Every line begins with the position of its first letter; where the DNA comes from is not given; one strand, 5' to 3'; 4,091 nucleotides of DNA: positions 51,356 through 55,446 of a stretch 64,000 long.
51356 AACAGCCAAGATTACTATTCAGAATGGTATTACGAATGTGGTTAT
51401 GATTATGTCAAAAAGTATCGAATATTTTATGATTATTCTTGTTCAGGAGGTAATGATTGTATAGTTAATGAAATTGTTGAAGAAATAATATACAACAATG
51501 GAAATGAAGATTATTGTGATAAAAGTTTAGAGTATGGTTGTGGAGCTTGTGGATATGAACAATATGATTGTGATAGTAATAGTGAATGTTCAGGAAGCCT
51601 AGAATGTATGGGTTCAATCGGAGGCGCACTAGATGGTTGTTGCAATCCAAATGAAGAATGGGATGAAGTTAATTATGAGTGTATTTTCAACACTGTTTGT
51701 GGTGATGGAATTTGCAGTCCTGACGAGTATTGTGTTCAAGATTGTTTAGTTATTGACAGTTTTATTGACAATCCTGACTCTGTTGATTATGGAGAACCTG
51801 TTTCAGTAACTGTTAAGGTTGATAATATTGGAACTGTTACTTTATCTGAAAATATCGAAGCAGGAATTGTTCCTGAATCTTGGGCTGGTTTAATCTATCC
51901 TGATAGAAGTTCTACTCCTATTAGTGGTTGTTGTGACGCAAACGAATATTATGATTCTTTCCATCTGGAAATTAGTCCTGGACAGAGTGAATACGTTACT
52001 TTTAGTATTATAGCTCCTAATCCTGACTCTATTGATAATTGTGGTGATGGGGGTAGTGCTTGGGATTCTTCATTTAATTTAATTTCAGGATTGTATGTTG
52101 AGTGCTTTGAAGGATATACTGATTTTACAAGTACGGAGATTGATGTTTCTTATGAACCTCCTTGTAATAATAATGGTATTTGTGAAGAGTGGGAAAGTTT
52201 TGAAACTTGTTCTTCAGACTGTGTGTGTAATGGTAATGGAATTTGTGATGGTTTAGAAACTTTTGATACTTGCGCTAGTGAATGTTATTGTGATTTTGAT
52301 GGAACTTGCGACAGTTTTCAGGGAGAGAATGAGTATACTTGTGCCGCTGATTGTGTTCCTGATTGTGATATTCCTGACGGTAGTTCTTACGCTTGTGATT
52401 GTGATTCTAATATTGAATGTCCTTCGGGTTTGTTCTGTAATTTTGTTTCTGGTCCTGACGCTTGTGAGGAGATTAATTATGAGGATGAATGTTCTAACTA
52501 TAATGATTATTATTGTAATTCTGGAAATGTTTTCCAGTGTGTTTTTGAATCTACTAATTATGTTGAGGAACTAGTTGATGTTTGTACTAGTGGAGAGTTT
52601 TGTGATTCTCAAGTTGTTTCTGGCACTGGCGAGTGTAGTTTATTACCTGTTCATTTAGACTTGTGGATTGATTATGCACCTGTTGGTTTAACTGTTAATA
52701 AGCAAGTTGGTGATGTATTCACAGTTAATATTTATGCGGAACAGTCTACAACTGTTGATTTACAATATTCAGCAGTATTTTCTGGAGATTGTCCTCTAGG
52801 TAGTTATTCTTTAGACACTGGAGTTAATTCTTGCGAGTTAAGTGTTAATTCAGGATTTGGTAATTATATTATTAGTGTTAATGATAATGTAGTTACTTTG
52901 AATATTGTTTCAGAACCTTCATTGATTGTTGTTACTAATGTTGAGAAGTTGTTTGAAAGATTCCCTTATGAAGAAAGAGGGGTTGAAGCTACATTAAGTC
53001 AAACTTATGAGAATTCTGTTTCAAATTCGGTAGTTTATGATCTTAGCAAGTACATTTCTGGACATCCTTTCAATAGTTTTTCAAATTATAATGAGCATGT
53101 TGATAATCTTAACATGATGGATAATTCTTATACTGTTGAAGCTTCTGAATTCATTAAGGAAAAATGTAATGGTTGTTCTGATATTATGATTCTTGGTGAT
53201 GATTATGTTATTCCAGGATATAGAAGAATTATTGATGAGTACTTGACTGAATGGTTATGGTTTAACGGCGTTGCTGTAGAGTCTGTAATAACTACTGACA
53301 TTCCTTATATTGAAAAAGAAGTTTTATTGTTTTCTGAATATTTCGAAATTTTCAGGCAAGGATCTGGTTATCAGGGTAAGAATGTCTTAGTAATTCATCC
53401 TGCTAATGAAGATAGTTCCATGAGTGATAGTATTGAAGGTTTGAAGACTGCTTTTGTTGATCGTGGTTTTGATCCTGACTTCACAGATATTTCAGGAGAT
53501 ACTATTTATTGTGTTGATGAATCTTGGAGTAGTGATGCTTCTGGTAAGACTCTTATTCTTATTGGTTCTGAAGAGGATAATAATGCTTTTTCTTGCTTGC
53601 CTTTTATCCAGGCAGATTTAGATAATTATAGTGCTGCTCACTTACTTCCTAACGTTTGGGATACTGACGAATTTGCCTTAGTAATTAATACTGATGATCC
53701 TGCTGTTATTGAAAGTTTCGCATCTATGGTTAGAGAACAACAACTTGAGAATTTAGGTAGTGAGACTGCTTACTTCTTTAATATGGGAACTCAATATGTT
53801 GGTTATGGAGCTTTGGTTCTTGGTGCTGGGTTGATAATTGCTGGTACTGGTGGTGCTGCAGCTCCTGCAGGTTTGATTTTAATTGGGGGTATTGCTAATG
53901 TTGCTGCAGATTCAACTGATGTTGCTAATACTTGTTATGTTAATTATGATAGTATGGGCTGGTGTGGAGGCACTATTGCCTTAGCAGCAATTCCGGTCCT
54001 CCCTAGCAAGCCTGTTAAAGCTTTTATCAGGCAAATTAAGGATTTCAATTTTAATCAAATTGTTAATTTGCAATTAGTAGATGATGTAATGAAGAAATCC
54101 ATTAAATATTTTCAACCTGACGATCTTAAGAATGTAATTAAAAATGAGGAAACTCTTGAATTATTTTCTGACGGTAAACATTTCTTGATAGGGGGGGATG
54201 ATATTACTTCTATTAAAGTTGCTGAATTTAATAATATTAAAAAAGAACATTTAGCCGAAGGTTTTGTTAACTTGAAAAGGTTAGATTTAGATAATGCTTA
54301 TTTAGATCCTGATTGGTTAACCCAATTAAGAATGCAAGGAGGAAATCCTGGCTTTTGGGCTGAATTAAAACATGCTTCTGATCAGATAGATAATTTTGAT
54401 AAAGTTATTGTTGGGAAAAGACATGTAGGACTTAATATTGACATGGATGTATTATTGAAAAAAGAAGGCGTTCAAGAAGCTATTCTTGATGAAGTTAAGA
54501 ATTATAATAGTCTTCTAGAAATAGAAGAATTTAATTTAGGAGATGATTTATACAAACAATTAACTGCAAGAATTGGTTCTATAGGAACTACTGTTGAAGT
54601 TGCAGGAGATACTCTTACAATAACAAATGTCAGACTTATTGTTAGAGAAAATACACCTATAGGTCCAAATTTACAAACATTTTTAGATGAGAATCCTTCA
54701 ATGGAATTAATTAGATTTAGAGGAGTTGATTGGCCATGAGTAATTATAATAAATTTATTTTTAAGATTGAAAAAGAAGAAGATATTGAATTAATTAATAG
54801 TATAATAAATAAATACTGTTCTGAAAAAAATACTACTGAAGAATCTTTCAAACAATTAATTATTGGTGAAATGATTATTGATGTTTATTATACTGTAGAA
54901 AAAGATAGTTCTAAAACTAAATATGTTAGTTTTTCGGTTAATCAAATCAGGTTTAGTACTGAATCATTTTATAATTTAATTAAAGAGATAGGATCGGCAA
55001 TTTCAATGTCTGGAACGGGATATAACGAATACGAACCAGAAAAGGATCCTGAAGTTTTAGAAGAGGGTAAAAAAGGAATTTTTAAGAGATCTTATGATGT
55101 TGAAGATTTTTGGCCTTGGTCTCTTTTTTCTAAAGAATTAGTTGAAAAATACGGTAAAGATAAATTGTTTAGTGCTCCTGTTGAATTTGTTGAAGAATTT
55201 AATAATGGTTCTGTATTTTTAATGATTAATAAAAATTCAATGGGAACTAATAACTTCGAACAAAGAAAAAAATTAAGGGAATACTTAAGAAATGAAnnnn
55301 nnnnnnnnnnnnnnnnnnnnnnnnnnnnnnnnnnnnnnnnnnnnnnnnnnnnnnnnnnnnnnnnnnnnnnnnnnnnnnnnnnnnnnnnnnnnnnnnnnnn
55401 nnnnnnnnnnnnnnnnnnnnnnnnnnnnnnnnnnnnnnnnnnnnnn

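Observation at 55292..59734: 1480-aa surface protein combining cadherin/Ig-like repeats, an FN3-like segment and a dockerin-like Ca-binding pair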

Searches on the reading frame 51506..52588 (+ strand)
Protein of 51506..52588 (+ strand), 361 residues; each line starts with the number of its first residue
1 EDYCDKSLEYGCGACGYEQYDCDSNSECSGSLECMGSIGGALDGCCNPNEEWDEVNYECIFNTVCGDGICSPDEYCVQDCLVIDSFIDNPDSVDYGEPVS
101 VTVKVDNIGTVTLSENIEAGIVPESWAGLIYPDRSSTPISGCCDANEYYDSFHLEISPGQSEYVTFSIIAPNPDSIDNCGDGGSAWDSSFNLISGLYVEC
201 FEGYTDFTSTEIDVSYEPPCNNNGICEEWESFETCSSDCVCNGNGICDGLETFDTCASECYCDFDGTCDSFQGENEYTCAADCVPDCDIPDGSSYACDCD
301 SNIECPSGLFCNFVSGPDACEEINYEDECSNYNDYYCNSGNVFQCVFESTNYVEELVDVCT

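Call 35: search_protein_families(library=pfam, proteins=[window:51506-52588:+], max_evalue=10)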
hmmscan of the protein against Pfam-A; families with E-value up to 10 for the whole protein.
window:51506-52588:+ (361 aa): 1 family
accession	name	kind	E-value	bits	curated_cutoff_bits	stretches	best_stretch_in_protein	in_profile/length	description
PF07705.17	CARDB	-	0.14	12.8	22.7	1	81-120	4-41/101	CARDB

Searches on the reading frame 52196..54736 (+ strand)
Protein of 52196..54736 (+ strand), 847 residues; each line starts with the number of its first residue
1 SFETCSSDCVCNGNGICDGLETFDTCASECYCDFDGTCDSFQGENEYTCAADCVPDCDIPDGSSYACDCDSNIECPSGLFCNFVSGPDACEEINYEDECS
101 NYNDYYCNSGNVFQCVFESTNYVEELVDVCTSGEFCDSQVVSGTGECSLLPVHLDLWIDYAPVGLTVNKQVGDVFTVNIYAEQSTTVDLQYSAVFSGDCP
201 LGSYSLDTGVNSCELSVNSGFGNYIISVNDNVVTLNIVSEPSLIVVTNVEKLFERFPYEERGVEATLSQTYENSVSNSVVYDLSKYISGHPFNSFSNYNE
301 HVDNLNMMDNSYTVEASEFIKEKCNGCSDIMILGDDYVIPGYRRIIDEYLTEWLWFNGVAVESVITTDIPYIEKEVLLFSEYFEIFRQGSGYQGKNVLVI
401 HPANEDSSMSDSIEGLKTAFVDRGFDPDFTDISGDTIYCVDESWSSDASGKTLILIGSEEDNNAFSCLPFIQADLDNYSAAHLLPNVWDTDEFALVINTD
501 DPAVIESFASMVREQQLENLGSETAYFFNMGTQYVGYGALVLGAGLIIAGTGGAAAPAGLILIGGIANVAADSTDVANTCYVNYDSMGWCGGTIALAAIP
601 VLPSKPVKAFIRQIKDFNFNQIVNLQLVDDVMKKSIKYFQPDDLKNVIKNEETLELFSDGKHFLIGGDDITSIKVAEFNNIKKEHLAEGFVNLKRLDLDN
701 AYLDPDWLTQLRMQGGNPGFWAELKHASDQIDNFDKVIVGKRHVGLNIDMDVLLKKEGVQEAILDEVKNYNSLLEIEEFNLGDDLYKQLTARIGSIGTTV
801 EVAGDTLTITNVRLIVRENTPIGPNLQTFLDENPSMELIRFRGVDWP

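Call 71: find_homologous_proteins(query=window:52196-54736:+, max_evalue=0.001)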
Query window:52196-54736:+ (847 aa): 4 proteins with E <= 0.001 among 4676 candidates.
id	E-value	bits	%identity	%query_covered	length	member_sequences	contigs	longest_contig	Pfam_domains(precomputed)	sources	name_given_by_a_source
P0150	0.0e+0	1569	100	82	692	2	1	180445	-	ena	-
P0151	1.2e-176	608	45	75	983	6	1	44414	-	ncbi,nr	ncbi:MAG: hypothetical protein KJ561_04560, partial [Nanoarchaeota archaeon]|nr:hypothetical protein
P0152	3.6e-168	580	43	74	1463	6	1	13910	-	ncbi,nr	ncbi:MAG TPA: hypothetical protein VJJ23_00530 [Candidatus Nanoarchaeia archaeon]|nr:hypothetical pr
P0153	1.9e-153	531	39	78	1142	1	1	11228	-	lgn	-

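Call 72: find_encoding_contigs(protein=P0151, flank=8000, max_places=1)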
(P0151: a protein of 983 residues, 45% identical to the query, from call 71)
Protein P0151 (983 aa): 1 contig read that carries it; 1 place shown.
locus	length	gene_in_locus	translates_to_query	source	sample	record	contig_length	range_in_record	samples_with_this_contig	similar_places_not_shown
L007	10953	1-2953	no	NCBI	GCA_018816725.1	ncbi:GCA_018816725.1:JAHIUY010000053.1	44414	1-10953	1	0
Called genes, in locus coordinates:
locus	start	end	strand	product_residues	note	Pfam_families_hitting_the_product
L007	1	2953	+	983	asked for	?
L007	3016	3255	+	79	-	-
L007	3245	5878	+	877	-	-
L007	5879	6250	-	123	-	-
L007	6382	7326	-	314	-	PF00586:AIRS, PF02769:AIRS_C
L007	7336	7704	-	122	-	-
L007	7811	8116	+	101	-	-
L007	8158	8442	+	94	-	PF02796:HTH_7 (weak)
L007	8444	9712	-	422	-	PF01964:ThiC_Rad_SAM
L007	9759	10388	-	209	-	PF02581:TMP-TENI, PF03060:NMO (weak)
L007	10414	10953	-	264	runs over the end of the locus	PF02110:HK, PF01256:Carb_kinase, PF08543:Phos_pyr_kin (weak)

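Call 73: find_encoding_contigs(protein=P0152, flank=8000, max_places=1)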
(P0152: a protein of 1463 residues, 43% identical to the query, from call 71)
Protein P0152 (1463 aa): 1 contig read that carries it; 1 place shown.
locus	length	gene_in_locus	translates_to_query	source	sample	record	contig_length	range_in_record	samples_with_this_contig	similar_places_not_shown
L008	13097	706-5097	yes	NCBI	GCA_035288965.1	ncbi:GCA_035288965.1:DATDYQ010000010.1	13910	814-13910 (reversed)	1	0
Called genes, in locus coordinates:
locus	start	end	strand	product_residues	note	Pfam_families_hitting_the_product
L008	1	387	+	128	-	?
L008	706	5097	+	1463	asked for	-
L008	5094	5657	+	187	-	-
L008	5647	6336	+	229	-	-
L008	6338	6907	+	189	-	-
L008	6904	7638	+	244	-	-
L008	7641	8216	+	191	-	-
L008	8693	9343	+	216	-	-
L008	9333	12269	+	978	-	PF17803:Cadherin_4 (faint), PF17963:Big_9 (faint), PF00404:Dockerin_1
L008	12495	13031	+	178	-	PF01047:MarR (faint), PF25212:HVO_A0114 (faint), PF01909:NTP_transf_2, PF18765:Polbeta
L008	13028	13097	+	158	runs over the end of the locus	PF05168:HEPN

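Call 74: find_encoding_contigs(protein=P0153, flank=8000, max_places=1)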
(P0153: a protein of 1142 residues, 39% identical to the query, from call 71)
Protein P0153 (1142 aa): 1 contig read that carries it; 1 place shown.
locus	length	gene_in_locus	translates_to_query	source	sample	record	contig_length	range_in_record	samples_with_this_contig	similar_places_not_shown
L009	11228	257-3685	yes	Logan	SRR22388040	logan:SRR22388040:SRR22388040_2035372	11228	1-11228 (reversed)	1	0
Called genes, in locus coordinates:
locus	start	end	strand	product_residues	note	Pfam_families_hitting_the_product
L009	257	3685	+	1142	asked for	-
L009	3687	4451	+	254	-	-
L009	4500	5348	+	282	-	-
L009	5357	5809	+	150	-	-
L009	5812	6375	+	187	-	-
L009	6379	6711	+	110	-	-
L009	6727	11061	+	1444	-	PF05345:He_PIG (faint), PF17892:Cadherin_5 (faint), PF00801:PKD (faint), PF17963:Big_9 (weak)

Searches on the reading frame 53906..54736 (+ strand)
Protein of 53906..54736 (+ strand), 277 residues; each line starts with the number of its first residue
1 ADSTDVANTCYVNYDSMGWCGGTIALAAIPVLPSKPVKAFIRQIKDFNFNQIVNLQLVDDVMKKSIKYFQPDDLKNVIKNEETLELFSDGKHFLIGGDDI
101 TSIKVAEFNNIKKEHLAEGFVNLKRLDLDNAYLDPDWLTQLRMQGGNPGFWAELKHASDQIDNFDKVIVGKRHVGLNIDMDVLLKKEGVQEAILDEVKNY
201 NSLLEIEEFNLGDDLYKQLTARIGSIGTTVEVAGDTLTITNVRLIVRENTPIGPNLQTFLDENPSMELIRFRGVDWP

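Call 35: search_protein_families(library=pfam, proteins=[window:53906-54736:+], max_evalue=10)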
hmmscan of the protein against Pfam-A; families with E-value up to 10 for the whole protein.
window:53906-54736:+ (277 aa): 1 family
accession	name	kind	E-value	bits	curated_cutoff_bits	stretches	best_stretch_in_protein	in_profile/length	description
PF12799.13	LRR_4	-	0.63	10.8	27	1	108-131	10-34/44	Leucine Rich repeats (2 copies)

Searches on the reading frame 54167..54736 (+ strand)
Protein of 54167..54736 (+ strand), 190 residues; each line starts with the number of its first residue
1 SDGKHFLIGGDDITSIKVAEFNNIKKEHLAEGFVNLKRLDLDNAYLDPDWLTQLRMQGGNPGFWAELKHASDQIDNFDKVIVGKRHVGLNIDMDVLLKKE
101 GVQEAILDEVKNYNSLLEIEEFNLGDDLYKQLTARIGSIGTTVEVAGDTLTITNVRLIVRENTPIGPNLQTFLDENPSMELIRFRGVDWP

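Call 89: search_solved_structures(query=A5, max_evalue=10, show_alignments=2)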
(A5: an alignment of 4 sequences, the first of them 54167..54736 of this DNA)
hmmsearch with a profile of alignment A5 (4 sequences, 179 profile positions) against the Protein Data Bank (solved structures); distinct sequences matched with E-value up to 10: 6.
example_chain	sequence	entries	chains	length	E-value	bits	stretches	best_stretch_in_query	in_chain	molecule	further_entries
6ff1_A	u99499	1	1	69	0.47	13.4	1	120-161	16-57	CsoZ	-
4nch_A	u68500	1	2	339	0.51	13.3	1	92-145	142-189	DNA double-strand break repair Rad50 ATPase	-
4nci_A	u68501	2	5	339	0.51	13.3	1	92-145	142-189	DNA double-strand break repair Rad50 ATPase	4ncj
4nck_A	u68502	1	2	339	0.51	13.3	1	92-145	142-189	DNA double-strand break repair Rad50 ATPase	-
3qkt_A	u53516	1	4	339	0.51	13.3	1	92-145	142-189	DNA double-strand break repair rad50 ATPase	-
7nen_A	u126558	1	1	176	0.75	12.8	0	89-138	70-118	Outer surface protein C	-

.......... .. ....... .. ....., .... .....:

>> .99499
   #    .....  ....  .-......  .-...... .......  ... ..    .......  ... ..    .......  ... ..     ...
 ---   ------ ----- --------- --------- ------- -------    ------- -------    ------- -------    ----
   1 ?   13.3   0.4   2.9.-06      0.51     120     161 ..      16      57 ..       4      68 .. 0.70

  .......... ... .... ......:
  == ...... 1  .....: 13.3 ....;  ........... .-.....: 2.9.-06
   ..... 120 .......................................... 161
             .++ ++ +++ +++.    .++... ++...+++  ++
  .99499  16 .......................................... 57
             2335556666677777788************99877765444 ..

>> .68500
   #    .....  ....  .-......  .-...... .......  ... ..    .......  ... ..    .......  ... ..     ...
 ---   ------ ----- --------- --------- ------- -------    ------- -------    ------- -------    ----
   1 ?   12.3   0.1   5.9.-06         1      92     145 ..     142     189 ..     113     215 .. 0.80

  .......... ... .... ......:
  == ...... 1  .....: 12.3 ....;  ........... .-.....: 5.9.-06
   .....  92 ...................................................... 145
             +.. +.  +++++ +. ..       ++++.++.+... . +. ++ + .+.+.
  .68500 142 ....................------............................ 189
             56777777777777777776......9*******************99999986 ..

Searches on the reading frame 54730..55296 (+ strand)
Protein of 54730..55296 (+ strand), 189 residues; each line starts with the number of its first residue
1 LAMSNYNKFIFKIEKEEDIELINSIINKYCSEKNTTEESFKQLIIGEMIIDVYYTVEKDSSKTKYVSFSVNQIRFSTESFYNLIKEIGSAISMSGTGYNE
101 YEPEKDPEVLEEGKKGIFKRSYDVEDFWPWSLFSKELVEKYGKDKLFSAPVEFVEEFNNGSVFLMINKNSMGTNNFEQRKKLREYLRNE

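Call 3: search_protein_families(library=pfam, proteins=[window:54730-55296:+], max_evalue=1)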
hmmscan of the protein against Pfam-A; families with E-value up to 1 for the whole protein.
window:54730-55296:+ (189 aa): 0 families

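Call 12: search_protein_families(library=ncbifam, proteins=[window:54730-55296:+], max_evalue=1)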
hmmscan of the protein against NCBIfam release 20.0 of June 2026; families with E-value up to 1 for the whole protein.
window:54730-55296:+ (189 aa): 1 family
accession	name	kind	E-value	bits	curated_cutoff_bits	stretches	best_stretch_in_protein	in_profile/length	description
NF010221.0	PRK13678.2-4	equivalog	0.25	12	104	1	10-38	70-98/99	hypothetical protein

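Call 85: search_protein_families(library=pfam, proteins=[window:54733-55296:+], max_evalue=1)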
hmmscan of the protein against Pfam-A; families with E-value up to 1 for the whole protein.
window:54733-55296:+ (188 aa): 0 families

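Call 90: search_solved_structures(query=A6, max_evalue=10, show_alignments=1)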
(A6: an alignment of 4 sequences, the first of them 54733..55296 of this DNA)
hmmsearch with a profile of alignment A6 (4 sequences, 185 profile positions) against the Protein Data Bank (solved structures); distinct sequences matched with E-value up to 10: 0.
